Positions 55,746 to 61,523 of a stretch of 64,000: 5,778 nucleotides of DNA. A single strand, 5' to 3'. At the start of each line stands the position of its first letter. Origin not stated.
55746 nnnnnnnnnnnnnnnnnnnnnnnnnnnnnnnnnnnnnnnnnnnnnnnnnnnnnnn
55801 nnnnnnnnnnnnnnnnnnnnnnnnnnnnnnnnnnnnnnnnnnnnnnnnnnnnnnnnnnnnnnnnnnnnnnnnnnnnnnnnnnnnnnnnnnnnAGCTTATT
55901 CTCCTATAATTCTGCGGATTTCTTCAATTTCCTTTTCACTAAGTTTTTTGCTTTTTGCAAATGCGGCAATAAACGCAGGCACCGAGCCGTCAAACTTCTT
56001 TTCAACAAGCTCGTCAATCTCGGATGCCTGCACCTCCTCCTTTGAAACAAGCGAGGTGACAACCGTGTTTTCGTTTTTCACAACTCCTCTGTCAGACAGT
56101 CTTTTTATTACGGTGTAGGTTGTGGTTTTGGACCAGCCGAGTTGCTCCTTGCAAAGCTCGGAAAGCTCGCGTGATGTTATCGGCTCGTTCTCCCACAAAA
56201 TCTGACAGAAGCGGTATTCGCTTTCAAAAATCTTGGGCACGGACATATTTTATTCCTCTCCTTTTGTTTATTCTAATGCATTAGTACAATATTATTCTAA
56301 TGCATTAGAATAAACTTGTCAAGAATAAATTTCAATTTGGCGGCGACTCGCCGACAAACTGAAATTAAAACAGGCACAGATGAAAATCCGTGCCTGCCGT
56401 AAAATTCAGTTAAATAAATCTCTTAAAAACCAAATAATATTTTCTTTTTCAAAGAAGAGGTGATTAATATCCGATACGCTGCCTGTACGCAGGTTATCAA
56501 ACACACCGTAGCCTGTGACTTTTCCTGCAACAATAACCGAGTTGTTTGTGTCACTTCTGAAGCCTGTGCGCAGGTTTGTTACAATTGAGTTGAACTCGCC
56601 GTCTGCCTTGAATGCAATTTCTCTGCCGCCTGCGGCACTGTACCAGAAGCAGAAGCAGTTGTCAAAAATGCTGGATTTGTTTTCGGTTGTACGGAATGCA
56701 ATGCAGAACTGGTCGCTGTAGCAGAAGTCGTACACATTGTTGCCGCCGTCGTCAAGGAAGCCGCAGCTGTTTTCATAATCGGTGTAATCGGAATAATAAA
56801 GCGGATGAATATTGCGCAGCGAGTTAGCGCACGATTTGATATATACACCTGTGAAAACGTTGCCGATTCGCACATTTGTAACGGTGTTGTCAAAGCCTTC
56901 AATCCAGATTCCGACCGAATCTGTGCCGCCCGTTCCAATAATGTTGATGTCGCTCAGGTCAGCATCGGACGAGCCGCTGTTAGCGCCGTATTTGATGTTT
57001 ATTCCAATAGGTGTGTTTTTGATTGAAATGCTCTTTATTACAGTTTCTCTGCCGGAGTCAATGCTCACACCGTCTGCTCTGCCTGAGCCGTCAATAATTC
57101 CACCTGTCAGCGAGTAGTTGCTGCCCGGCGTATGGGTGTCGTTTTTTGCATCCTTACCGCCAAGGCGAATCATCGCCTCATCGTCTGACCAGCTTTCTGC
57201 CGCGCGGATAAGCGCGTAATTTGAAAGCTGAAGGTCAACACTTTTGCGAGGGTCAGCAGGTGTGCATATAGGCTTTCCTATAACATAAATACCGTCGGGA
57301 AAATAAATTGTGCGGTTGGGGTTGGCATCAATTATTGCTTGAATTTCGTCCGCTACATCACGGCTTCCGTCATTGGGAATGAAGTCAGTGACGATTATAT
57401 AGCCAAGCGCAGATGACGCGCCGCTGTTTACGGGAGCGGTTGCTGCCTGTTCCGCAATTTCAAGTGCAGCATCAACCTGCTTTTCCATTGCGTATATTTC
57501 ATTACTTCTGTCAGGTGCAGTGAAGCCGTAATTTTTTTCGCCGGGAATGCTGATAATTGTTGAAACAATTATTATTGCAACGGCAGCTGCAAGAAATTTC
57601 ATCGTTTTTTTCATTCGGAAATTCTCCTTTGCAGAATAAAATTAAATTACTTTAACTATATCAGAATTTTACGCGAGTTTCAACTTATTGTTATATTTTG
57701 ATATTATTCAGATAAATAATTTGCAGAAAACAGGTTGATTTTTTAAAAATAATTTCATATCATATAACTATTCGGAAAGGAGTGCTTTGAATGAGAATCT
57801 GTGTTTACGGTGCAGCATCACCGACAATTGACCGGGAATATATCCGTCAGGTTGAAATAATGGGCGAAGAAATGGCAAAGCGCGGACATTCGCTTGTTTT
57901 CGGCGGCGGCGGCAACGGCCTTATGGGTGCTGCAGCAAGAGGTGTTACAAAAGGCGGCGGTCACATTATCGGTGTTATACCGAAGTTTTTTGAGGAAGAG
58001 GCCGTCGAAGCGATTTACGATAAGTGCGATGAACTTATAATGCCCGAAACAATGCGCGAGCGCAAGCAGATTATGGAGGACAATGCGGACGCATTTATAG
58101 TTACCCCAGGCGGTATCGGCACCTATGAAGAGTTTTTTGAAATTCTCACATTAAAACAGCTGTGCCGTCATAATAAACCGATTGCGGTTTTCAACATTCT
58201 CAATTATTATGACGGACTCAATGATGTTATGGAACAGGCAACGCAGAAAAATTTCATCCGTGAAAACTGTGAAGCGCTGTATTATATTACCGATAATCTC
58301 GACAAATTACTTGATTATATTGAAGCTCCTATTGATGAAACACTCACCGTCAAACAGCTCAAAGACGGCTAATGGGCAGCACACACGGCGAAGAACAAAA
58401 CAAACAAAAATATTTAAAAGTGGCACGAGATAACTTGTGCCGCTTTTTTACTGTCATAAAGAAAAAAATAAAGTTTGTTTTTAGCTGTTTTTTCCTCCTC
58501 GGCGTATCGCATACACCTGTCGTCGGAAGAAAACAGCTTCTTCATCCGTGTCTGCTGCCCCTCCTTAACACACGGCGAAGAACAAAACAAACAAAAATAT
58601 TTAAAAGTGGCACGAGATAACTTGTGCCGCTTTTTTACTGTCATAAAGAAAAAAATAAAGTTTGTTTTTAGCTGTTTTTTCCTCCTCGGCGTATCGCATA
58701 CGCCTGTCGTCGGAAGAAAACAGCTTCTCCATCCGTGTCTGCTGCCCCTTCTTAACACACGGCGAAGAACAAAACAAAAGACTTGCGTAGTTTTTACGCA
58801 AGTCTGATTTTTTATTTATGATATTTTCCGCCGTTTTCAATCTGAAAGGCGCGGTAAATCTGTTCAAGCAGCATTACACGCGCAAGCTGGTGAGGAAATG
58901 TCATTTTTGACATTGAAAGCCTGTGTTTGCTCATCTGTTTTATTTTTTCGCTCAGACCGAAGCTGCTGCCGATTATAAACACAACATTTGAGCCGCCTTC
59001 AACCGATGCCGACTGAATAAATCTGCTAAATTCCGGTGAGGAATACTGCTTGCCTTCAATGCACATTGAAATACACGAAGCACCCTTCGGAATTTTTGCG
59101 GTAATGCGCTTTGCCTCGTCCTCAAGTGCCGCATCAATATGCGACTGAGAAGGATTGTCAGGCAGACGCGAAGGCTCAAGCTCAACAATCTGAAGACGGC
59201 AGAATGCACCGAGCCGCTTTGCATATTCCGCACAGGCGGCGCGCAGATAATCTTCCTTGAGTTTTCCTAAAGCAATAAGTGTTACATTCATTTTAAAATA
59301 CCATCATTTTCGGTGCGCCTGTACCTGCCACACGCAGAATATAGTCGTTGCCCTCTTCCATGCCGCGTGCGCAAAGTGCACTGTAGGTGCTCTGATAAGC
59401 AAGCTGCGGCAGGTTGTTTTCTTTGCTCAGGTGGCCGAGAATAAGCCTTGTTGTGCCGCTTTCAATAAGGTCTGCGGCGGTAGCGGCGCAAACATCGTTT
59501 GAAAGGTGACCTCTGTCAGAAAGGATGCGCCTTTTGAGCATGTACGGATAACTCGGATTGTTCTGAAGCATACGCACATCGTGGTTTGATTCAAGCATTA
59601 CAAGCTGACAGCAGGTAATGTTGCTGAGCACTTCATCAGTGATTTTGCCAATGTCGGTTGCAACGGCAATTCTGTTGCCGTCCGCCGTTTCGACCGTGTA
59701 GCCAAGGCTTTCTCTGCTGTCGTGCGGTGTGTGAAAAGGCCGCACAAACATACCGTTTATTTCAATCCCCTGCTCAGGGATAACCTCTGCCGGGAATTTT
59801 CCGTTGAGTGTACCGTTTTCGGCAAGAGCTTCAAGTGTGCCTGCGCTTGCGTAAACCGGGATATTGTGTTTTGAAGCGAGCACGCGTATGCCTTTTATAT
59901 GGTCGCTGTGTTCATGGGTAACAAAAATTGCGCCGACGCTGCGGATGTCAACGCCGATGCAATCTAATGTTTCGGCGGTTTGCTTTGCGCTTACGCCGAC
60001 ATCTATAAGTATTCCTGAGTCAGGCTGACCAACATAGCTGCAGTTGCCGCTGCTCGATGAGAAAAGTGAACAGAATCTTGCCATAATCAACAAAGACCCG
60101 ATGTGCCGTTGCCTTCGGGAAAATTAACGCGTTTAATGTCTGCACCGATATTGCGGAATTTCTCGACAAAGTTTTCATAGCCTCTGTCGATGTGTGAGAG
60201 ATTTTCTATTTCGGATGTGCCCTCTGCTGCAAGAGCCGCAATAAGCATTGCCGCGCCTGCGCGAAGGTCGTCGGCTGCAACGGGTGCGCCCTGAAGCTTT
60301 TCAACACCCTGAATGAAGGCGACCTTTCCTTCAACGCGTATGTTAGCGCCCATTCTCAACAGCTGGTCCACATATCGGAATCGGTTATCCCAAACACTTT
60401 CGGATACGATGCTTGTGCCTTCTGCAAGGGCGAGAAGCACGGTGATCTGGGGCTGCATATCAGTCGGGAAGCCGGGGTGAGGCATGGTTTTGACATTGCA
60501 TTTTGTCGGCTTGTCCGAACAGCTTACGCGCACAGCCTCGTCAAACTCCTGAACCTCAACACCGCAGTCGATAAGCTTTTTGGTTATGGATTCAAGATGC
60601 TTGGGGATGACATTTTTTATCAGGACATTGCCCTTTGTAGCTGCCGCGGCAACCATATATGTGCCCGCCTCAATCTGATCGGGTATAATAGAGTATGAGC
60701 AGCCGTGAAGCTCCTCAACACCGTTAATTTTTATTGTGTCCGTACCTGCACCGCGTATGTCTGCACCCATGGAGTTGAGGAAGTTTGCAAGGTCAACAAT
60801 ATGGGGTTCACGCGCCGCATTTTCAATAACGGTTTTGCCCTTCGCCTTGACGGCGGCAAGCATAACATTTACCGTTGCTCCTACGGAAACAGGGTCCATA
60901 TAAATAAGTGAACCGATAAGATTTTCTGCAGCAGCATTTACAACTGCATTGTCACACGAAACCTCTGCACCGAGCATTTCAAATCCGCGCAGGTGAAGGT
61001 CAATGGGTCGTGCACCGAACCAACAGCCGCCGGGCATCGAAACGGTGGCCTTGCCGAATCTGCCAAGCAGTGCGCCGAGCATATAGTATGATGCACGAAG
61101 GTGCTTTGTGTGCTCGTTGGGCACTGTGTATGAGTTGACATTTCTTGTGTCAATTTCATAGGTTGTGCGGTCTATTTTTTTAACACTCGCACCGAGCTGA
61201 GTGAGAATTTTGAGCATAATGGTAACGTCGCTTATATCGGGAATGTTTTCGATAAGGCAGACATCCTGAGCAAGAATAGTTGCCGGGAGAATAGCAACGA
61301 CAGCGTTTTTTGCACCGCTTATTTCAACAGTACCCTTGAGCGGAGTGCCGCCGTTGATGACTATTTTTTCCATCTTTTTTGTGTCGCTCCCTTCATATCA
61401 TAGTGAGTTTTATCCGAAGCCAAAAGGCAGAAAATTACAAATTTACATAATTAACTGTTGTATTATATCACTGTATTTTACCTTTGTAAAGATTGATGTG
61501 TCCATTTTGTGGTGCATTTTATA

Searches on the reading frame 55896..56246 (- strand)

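Call 14: search_protein_families(library=pfam, proteins=[window:55896-56246:-], max_evalue=0.00001)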
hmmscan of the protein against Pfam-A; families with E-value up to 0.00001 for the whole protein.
window:55896-56246:- (116 aa): 1 family
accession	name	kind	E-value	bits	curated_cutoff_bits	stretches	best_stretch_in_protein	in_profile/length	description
PF03965.22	Penicillinase_R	-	1e-23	84.3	22.6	1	8-115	3-114/115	Penicillinase repressor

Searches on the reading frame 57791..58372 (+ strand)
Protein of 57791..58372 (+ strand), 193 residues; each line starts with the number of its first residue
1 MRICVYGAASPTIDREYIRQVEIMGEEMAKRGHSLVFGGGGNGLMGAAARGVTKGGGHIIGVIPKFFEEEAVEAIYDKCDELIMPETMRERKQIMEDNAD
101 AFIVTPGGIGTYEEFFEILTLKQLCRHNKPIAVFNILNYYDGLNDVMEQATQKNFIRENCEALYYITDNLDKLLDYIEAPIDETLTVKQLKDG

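Call 14: search_protein_families(library=pfam, proteins=[window:57791-58372:+], max_evalue=0.00001)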
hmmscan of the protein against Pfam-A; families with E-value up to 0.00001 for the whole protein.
window:57791-58372:+ (193 aa): 2 families
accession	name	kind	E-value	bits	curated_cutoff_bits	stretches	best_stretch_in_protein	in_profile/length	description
PF03641.19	Lysine_decarbox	-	1.2e-36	126.2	27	1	45-176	1-130/131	Possible lysine decarboxylase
PF18306.6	LDcluster4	-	3.2e-18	66.2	26.3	1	2-135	3-124/151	SLOG cluster4 family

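Call 77: search_protein_families(library=padloc, proteins=[window:57791-58372:+], max_evalue=0.001)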
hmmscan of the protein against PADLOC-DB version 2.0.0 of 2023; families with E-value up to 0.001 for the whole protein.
window:57791-58372:+ (193 aa): 0 families

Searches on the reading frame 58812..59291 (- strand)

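Call 71: search_protein_families(library=pfam, proteins=[window:58812-59291:-], max_evalue=0.00001)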
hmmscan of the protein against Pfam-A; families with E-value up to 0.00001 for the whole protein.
window:58812-59291:- (159 aa): 1 family
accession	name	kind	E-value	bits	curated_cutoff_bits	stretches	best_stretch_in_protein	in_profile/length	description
PF02590.22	SPOUT_MTase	-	2.7e-54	183.8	27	1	1-158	1-154/154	Predicted SPOUT methyltransferase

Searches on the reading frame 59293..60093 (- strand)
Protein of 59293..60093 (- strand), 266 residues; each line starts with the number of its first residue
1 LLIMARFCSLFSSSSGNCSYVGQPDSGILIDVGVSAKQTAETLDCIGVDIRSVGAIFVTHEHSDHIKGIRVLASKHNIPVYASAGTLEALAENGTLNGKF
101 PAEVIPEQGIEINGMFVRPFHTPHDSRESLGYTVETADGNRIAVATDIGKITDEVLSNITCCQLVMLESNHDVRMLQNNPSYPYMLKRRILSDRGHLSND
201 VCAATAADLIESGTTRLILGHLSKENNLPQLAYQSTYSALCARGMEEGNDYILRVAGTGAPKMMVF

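Call 71: search_protein_families(library=pfam, proteins=[window:59293-60093:-], max_evalue=0.00001)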
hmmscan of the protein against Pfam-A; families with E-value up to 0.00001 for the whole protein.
window:59293-60093:- (266 aa): 2 families
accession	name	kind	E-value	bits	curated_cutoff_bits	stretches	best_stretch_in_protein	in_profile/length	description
PF12706.13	Lactamase_B_2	-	1.3e-20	74.3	27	1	28-221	3-199/200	Beta-lactamase superfamily domain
PF00753.33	Lactamase_B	-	7e-17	62.4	22.7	1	15-221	5-196/196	Metallo-beta-lactamase superfamily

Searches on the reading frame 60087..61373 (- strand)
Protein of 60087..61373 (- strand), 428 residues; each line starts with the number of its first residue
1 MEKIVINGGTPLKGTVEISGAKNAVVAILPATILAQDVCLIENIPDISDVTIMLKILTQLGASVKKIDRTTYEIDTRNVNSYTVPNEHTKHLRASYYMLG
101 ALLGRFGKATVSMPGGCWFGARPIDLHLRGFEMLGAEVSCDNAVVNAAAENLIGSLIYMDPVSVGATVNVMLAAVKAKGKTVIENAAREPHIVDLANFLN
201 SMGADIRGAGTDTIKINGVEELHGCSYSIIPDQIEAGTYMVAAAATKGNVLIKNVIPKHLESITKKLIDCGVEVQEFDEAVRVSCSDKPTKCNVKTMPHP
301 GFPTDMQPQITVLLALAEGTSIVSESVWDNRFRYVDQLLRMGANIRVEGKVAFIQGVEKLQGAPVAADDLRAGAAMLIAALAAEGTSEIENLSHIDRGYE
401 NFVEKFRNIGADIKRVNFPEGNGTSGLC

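Call 71: search_protein_families(library=pfam, proteins=[window:60087-61373:-], max_evalue=0.00001)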
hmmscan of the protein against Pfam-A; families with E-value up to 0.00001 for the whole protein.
window:60087-61373:- (428 aa): 1 family
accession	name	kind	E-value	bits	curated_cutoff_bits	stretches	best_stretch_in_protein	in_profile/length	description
PF00275.25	EPSP_synthase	-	1.1e-100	337.7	22.8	1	7-405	2-416/417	EPSP synthase (3-phosphoshikimate 1-carboxyvinyltransferase)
